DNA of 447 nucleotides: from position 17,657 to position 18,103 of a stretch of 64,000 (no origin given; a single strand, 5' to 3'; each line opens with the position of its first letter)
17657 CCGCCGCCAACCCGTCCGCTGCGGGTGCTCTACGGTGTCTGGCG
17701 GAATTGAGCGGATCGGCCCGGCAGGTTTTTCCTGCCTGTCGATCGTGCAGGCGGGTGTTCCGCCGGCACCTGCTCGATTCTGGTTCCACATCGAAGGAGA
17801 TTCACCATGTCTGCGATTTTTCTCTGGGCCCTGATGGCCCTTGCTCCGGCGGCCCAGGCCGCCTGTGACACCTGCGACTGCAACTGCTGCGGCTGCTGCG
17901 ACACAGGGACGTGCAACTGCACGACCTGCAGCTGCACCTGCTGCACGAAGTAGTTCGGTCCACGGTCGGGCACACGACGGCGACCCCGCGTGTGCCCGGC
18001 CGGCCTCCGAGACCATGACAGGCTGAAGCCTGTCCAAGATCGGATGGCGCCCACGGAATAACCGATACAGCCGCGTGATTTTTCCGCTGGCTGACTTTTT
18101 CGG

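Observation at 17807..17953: Unannotated 48-codon gene: signal peptide plus a 30-residue peptide that is 43% cysteine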

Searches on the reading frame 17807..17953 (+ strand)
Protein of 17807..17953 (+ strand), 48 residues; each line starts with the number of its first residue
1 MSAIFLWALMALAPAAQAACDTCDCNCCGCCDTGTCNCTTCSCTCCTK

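Call 5: search_protein_families(library=pfam, proteins=[window:17807-17953:+], max_evalue=0.01)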
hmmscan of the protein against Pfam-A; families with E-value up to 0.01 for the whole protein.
window:17807-17953:+ (48 aa): 0 families

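Call 7: search_protein_families(library=ncbifam, proteins=[window:17807-17953:+], max_evalue=1)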
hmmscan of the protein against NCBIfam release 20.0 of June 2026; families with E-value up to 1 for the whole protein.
window:17807-17953:+ (48 aa): 0 families

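Call 10: find_homologous_proteins(query=window:17807-17950:+, max_evalue=10)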
Query seq(48 aa): no candidate shares three 5-residue words with the query. No homologue found.

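Call 12: find_encoding_contigs(protein=window:17807-17953:+, flank=10000, max_places=6)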
Protein window:17807-17953:+ (48 aa): no gene with exactly this product is on record in the collection.

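Call 21: search_protein_representatives(protein=window:17807-17950:+)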
Query: 48 residues. Proteins with E-value up to 0.001 (for the whole library): 6; up to 1e-10: 1; up to 1e-30: 0. The best 6 are listed.
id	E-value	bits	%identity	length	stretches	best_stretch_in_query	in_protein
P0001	2.6e-13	65.1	43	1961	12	8-35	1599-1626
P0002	1.1e-08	50.7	40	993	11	8-36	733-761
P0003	4.6e-08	48.7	41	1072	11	11-35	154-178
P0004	1.6e-07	47.1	64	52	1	1-47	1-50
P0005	1.4e-06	44.1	42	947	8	11-38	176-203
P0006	3.0e-06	43.1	60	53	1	1-47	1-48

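Call 24: find_encoding_contigs(protein=P0004, flank=10000, max_places=6)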
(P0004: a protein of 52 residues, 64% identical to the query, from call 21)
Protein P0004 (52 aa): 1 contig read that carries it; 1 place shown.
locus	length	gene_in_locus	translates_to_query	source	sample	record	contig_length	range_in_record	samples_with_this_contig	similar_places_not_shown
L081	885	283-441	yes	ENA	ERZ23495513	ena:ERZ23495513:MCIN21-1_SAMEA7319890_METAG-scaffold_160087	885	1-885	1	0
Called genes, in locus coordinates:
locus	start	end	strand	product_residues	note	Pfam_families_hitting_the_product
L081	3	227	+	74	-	?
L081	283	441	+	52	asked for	-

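Call 25: find_encoding_contigs(protein=P0006, flank=10000, max_places=6)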
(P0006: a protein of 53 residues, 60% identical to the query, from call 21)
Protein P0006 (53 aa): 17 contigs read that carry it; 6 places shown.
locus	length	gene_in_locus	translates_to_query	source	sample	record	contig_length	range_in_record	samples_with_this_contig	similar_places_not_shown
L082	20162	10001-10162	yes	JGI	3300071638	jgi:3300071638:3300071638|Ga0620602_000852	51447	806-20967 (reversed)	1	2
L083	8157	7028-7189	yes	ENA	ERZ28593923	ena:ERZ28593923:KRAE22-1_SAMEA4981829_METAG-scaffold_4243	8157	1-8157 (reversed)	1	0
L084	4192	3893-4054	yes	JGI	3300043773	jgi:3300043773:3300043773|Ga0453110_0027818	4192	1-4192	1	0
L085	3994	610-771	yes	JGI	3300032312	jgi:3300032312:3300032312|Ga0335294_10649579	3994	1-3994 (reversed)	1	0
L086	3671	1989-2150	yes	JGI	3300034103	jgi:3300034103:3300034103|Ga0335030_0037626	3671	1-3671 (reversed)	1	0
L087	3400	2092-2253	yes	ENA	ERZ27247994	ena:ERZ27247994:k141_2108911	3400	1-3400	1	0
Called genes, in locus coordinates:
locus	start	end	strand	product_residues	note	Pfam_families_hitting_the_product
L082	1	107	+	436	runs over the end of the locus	PF13433:Peripla_BP_5, PF13458:Peripla_BP_6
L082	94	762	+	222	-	PF01987:AIM24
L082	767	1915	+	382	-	-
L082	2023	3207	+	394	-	PF08442:ATP-grasp_2, PF13549:ATP-grasp_5, PF24948:Citrate_synth_N, PF00549:Ligase_CoA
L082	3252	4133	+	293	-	PF02629:CoA_binding, PF13380:CoA_binding_2 (weak), PF13607:Succ_CoA_lig, PF00549:Ligase_CoA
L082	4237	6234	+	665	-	PF00160:Pro_isomerase, PF01839:FG-GAP (faint), PF13517:FG-GAP_3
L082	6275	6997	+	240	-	PF02754:CCG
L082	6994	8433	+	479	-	PF02589:LUD_dom, PF13187:Fer4_9 (faint), PF13484:Fer4_16 (faint), PF13237:Fer4_10 (faint), PF00037:Fer4 (faint), PF12797:Fer4_2 (faint), PF12838:Fer4_7 (weak), PF13183:Fer4_8, +2 more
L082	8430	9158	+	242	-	PF02589:LUD_dom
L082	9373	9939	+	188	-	-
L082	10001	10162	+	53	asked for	-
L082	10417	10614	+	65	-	-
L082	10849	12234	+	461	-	-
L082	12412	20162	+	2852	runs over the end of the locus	?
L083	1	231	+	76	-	?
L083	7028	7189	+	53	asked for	-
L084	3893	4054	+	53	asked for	-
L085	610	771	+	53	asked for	-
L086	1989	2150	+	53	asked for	-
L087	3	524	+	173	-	?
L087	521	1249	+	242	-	PF02589:LUD_dom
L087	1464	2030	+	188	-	-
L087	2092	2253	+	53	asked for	-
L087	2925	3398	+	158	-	?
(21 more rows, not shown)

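Call 28: find_homologous_proteins(query=A1, max_evalue=1)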
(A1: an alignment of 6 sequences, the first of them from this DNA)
Query A1 (6 sequences) (48 aa, profile of the alignment): 47 proteins with E <= 1 among 240 candidates.
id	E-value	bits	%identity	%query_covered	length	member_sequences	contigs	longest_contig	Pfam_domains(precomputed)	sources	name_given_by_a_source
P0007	1.7e-18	84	32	71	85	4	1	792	-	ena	-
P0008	3.9e-18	83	40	96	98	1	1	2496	-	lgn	-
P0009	8.8e-18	82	38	96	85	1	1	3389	-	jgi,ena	-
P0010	9.4e-18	82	54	96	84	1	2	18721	-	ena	-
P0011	1.1e-17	82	42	71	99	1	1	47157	-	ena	-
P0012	2.1e-17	81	38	96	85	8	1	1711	-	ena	-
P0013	2.4e-17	81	42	71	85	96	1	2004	-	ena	-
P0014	4.7e-17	80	38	96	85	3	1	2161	-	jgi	jgi:hypothetical protein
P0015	5.7e-17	80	-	-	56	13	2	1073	-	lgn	-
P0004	6.5e-17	79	59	100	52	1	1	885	-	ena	-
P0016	7.0e-17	79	52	96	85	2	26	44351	-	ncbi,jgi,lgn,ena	jgi:hypothetical protein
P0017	1.0e-16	79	37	94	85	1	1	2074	-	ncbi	-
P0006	1.0e-16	79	53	73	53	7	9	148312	-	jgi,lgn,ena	jgi:hypothetical protein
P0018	1.6e-15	75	38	96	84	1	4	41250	-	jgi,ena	-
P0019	9.8e-15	72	47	96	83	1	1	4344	-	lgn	-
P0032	2.4e-8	52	39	98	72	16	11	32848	-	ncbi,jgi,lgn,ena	jgi:hypothetical protein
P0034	5.8e-8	51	65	35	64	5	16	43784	-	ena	-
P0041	3.8e-7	48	32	100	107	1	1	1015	PF00404.25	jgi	jgi:hypothetical protein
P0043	7.0e-7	47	30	63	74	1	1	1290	-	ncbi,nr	ncbi:MAG: hypothetical protein EBX36_12285 [Planctomycetia bacterium]|nr:hypothetical protein [Planc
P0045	2.1e-6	46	47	98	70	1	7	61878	-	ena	-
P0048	4.8e-6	45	-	-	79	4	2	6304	-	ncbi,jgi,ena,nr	ncbi:hypothetical protein EBR56_08475 [bacterium]|nr:hypothetical protein [bacterium]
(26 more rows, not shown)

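Call 30: find_encoding_contigs(protein=P0045, flank=8000, max_places=3)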
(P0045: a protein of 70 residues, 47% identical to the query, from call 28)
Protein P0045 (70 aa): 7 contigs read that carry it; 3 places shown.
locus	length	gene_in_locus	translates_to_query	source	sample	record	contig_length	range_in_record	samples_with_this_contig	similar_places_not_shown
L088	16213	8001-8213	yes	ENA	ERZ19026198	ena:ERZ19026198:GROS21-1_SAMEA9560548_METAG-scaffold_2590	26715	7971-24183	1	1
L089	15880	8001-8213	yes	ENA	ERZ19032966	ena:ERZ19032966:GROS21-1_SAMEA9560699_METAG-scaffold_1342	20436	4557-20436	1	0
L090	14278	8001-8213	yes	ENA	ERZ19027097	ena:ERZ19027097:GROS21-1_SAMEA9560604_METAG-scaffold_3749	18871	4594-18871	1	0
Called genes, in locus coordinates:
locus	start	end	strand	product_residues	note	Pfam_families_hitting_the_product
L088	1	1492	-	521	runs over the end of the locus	PF05954:Phage_GPD, PF04717:Phage_base_V, PF20093:DUF6484 (weak)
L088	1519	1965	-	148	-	PF13665:Tox-PAAR-like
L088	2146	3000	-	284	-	-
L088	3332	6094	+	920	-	PF02861:Clp_N (weak), PF13191:AAA_16 (weak), PF23569:NBD_SMAX1 (weak), PF00004:AAA, PF17871:AAA_lid_9, PF07724:AAA_2, PF07728:AAA_5, PF10431:ClpB_D2-small, +3 more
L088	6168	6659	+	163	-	PF05638:T6SS_HCP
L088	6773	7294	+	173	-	PF05638:T6SS_HCP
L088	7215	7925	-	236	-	-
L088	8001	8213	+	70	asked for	-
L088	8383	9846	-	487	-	PF00005:ABC_tran, PF13304:AAA_21 (weak)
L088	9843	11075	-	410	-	PF02687:FtsX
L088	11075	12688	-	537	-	-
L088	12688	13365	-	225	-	-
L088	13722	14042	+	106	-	-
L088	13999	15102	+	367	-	-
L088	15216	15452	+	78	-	-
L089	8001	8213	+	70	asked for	-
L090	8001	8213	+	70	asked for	-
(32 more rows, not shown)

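Call 31: find_encoding_contigs(protein=P0032, flank=8000, max_places=3)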
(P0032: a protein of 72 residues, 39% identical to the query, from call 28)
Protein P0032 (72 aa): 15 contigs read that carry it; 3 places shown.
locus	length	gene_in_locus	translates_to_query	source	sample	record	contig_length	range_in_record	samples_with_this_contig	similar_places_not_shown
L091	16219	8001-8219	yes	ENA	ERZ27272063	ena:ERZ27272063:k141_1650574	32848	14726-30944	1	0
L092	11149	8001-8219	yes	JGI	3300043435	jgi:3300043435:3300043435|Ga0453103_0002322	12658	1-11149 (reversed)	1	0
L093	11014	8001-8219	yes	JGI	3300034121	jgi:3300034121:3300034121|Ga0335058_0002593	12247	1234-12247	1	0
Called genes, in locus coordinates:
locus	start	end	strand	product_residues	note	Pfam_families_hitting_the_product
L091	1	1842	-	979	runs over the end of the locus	PF02347:GDC-P, PF00266:Aminotran_5 (faint), PF02347:GDC-P (weak), PF21478:GcvP2_C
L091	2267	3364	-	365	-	PF00933:Glyco_hydro_3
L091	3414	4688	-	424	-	PF03092:BT1 (weak), PF07690:MFS_1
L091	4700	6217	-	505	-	PF02638:GHL10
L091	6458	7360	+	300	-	-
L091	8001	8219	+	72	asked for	-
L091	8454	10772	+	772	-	PF04945:YHS (weak), PF19335:HMBD, PF00122:E1-E2_ATPase, PF00702:Hydrolase, PF08282:Hydrolase_3 (faint)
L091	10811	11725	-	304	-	PF01261:AP_endonuc_2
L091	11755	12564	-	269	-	PF01113:DapB_N, PF05173:DapB_C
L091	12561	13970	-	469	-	PF00291:PALP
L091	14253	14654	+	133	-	PF01258:zf-dskA_traR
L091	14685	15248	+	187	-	PF01252:Peptidase_A8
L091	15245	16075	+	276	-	PF00459:Inositol_P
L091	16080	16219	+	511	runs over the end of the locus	PF00884:Sulfatase, PF01663:Phosphodiest (weak), PF16347:SGSH_C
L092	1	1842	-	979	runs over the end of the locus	PF02347:GDC-P, PF00266:Aminotran_5 (faint), PF02347:GDC-P (weak), PF21478:GcvP2_C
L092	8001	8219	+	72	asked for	-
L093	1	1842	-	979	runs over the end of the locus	PF02347:GDC-P, PF00266:Aminotran_5 (faint), PF02347:GDC-P (weak), PF21478:GcvP2_C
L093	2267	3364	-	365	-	PF00933:Glyco_hydro_3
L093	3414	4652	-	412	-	PF03092:BT1 (weak), PF07690:MFS_1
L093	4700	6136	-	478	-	PF02638:GHL10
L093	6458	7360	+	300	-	-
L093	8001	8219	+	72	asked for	-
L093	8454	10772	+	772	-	PF04945:YHS (weak), PF19335:HMBD, PF00122:E1-E2_ATPase, PF00702:Hydrolase, PF08282:Hydrolase_3 (faint)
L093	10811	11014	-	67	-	?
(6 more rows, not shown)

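Call 32: find_encoding_contigs(protein=P0034, flank=8000, max_places=3)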
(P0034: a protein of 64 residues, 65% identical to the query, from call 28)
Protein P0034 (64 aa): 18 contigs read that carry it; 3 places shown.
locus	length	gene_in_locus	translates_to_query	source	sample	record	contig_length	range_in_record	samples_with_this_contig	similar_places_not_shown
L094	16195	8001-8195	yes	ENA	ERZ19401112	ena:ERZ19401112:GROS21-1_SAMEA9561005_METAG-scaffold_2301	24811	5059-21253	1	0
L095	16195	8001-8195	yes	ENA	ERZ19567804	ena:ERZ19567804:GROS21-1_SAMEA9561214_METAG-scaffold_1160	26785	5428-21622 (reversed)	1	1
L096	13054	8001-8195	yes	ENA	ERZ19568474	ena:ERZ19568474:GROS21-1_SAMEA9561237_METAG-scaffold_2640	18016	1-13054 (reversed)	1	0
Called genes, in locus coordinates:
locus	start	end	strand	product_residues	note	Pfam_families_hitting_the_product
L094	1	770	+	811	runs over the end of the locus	PF01627:Hpt, PF02895:H-kinase_dim, PF02518:HATPase_c, PF01584:CheW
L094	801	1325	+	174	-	PF01584:CheW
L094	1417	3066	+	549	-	PF02203:TarH, PF12729:4HB_MCP_1, PF00015:MCPsignal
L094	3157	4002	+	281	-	PF03705:CheR_N, PF01739:CheR, PF13649:Methyltransf_25 (faint)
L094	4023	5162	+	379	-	PF00072:Response_reg, PF01339:CheB_methylest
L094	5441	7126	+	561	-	PF12729:4HB_MCP_1, PF00015:MCPsignal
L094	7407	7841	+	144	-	-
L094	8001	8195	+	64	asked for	-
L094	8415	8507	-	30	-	-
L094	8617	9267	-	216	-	PF00230:MIP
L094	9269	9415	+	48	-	-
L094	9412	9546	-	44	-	-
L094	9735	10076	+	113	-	-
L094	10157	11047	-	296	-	PF01488:Shikimate_DH (faint), PF02826:2-Hacid_dh_C (weak), PF03446:NAD_binding_2, PF03807:F420_oxidored, PF14833:NAD_binding_11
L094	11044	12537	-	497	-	PF00015:MCPsignal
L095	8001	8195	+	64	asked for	-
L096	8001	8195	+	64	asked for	-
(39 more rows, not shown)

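Call 44: predict_structure(alignment_id=A3)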
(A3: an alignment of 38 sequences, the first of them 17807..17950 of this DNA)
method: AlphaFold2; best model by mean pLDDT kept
length: 48 residues; sequences in the alignment: 38
mean_pLDDT: 53.8   pTM: 0.18
mean pLDDT of the five models: 53.8, 52.4, 52.2, 51.2, 50.7
residues with pLDDT >= 90: 0; 70-90: 0; 50-70: 43; < 50: 5
segments of 3 or more residues with pLDDT < 50: none
pLDDT, mean of each block of 10 residues (from residue 1): 60 53 50 53 53
secondary structure, 60 per line:
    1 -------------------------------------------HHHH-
elements in order: H44-47

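Call 65: search_protein_families(library=pfam, alignment_id=A3, max_evalue=10)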
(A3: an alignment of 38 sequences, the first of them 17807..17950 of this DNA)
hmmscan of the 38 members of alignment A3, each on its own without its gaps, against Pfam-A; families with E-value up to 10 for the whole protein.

A. member 1, window:17807-17950:+ (48 aa): 0 families

B. families by the number of members that match (of 38 scanned): 2 families
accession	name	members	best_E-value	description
PF21392.3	COQ9_N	3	0.16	Ubiquinone biosynthesis protein COQ9, N-terminal domain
PF00732.25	GMC_oxred_N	1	0.063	GMC oxidoreductase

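Call 66: search_solved_structures(query=A3, max_evalue=10, show_alignments=2)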
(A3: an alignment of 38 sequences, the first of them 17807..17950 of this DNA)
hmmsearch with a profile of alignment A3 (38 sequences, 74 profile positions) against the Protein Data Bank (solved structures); distinct sequences matched with E-value up to 10: 0.

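Call 67: search_protein_families(library=pfam, proteins=[L093:6440-7360:+], max_evalue=0.001)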
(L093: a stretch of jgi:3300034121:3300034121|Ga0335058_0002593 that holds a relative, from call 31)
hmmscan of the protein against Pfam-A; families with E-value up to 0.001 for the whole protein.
L093:6440-7360:+ (306 aa): 0 families

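Call 95: list_cluster_members(proteins=[P0016, P0032, P0048, P0043, P0066, P0071, P0134, P0143, P0163])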
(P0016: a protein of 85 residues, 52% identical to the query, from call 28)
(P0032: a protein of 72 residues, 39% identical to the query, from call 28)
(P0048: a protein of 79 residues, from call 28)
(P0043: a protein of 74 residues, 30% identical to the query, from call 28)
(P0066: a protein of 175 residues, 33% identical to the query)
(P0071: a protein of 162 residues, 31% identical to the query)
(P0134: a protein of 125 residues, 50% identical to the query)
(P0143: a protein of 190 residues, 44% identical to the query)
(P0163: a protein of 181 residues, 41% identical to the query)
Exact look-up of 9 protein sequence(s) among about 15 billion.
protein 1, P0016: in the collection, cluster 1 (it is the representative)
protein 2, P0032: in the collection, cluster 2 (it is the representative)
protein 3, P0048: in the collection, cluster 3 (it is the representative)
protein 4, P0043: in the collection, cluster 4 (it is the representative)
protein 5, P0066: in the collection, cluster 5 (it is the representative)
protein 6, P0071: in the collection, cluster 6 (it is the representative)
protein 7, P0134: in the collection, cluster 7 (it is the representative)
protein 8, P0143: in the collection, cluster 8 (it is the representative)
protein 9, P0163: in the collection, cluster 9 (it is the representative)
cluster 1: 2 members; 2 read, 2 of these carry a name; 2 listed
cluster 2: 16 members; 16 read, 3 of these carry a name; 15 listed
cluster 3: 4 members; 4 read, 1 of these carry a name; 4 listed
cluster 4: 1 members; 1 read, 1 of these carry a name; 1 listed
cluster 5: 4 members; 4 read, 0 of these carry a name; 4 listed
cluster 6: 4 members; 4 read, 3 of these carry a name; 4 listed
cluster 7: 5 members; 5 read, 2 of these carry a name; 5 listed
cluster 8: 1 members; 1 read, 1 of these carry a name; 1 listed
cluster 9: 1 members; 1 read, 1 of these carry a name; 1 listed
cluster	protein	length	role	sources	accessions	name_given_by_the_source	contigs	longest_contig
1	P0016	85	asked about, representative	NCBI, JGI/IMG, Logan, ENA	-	hypothetical protein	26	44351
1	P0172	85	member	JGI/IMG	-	hypothetical protein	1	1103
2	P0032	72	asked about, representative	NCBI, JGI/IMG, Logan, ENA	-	hypothetical protein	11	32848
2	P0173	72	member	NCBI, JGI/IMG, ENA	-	hypothetical protein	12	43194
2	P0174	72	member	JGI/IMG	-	hypothetical protein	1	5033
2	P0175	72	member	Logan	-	-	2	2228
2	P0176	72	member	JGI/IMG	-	-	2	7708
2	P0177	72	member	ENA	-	-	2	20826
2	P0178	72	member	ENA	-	-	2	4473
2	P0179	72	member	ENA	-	-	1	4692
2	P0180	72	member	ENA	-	-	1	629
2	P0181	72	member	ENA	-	-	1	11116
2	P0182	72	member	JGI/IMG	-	-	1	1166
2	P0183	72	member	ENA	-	-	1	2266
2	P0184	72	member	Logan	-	-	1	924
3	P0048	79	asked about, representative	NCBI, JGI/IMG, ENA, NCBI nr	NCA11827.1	hypothetical protein EBR56_08475 [bacterium] | hypothetical protein [bacterium]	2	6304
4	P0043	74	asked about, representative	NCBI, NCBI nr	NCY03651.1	MAG: hypothetical protein EBX36_12285 [Planctomycetia bacterium] | hypothetical protein [Planctomycetia bacterium]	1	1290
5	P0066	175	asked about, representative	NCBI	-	-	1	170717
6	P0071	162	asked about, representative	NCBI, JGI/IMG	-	hypothetical protein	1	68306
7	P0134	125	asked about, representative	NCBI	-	-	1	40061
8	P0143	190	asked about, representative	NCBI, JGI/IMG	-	hypothetical protein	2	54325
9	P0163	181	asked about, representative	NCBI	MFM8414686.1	MAG: hypothetical protein ACKOCX_08180 [Planctomycetota bacterium]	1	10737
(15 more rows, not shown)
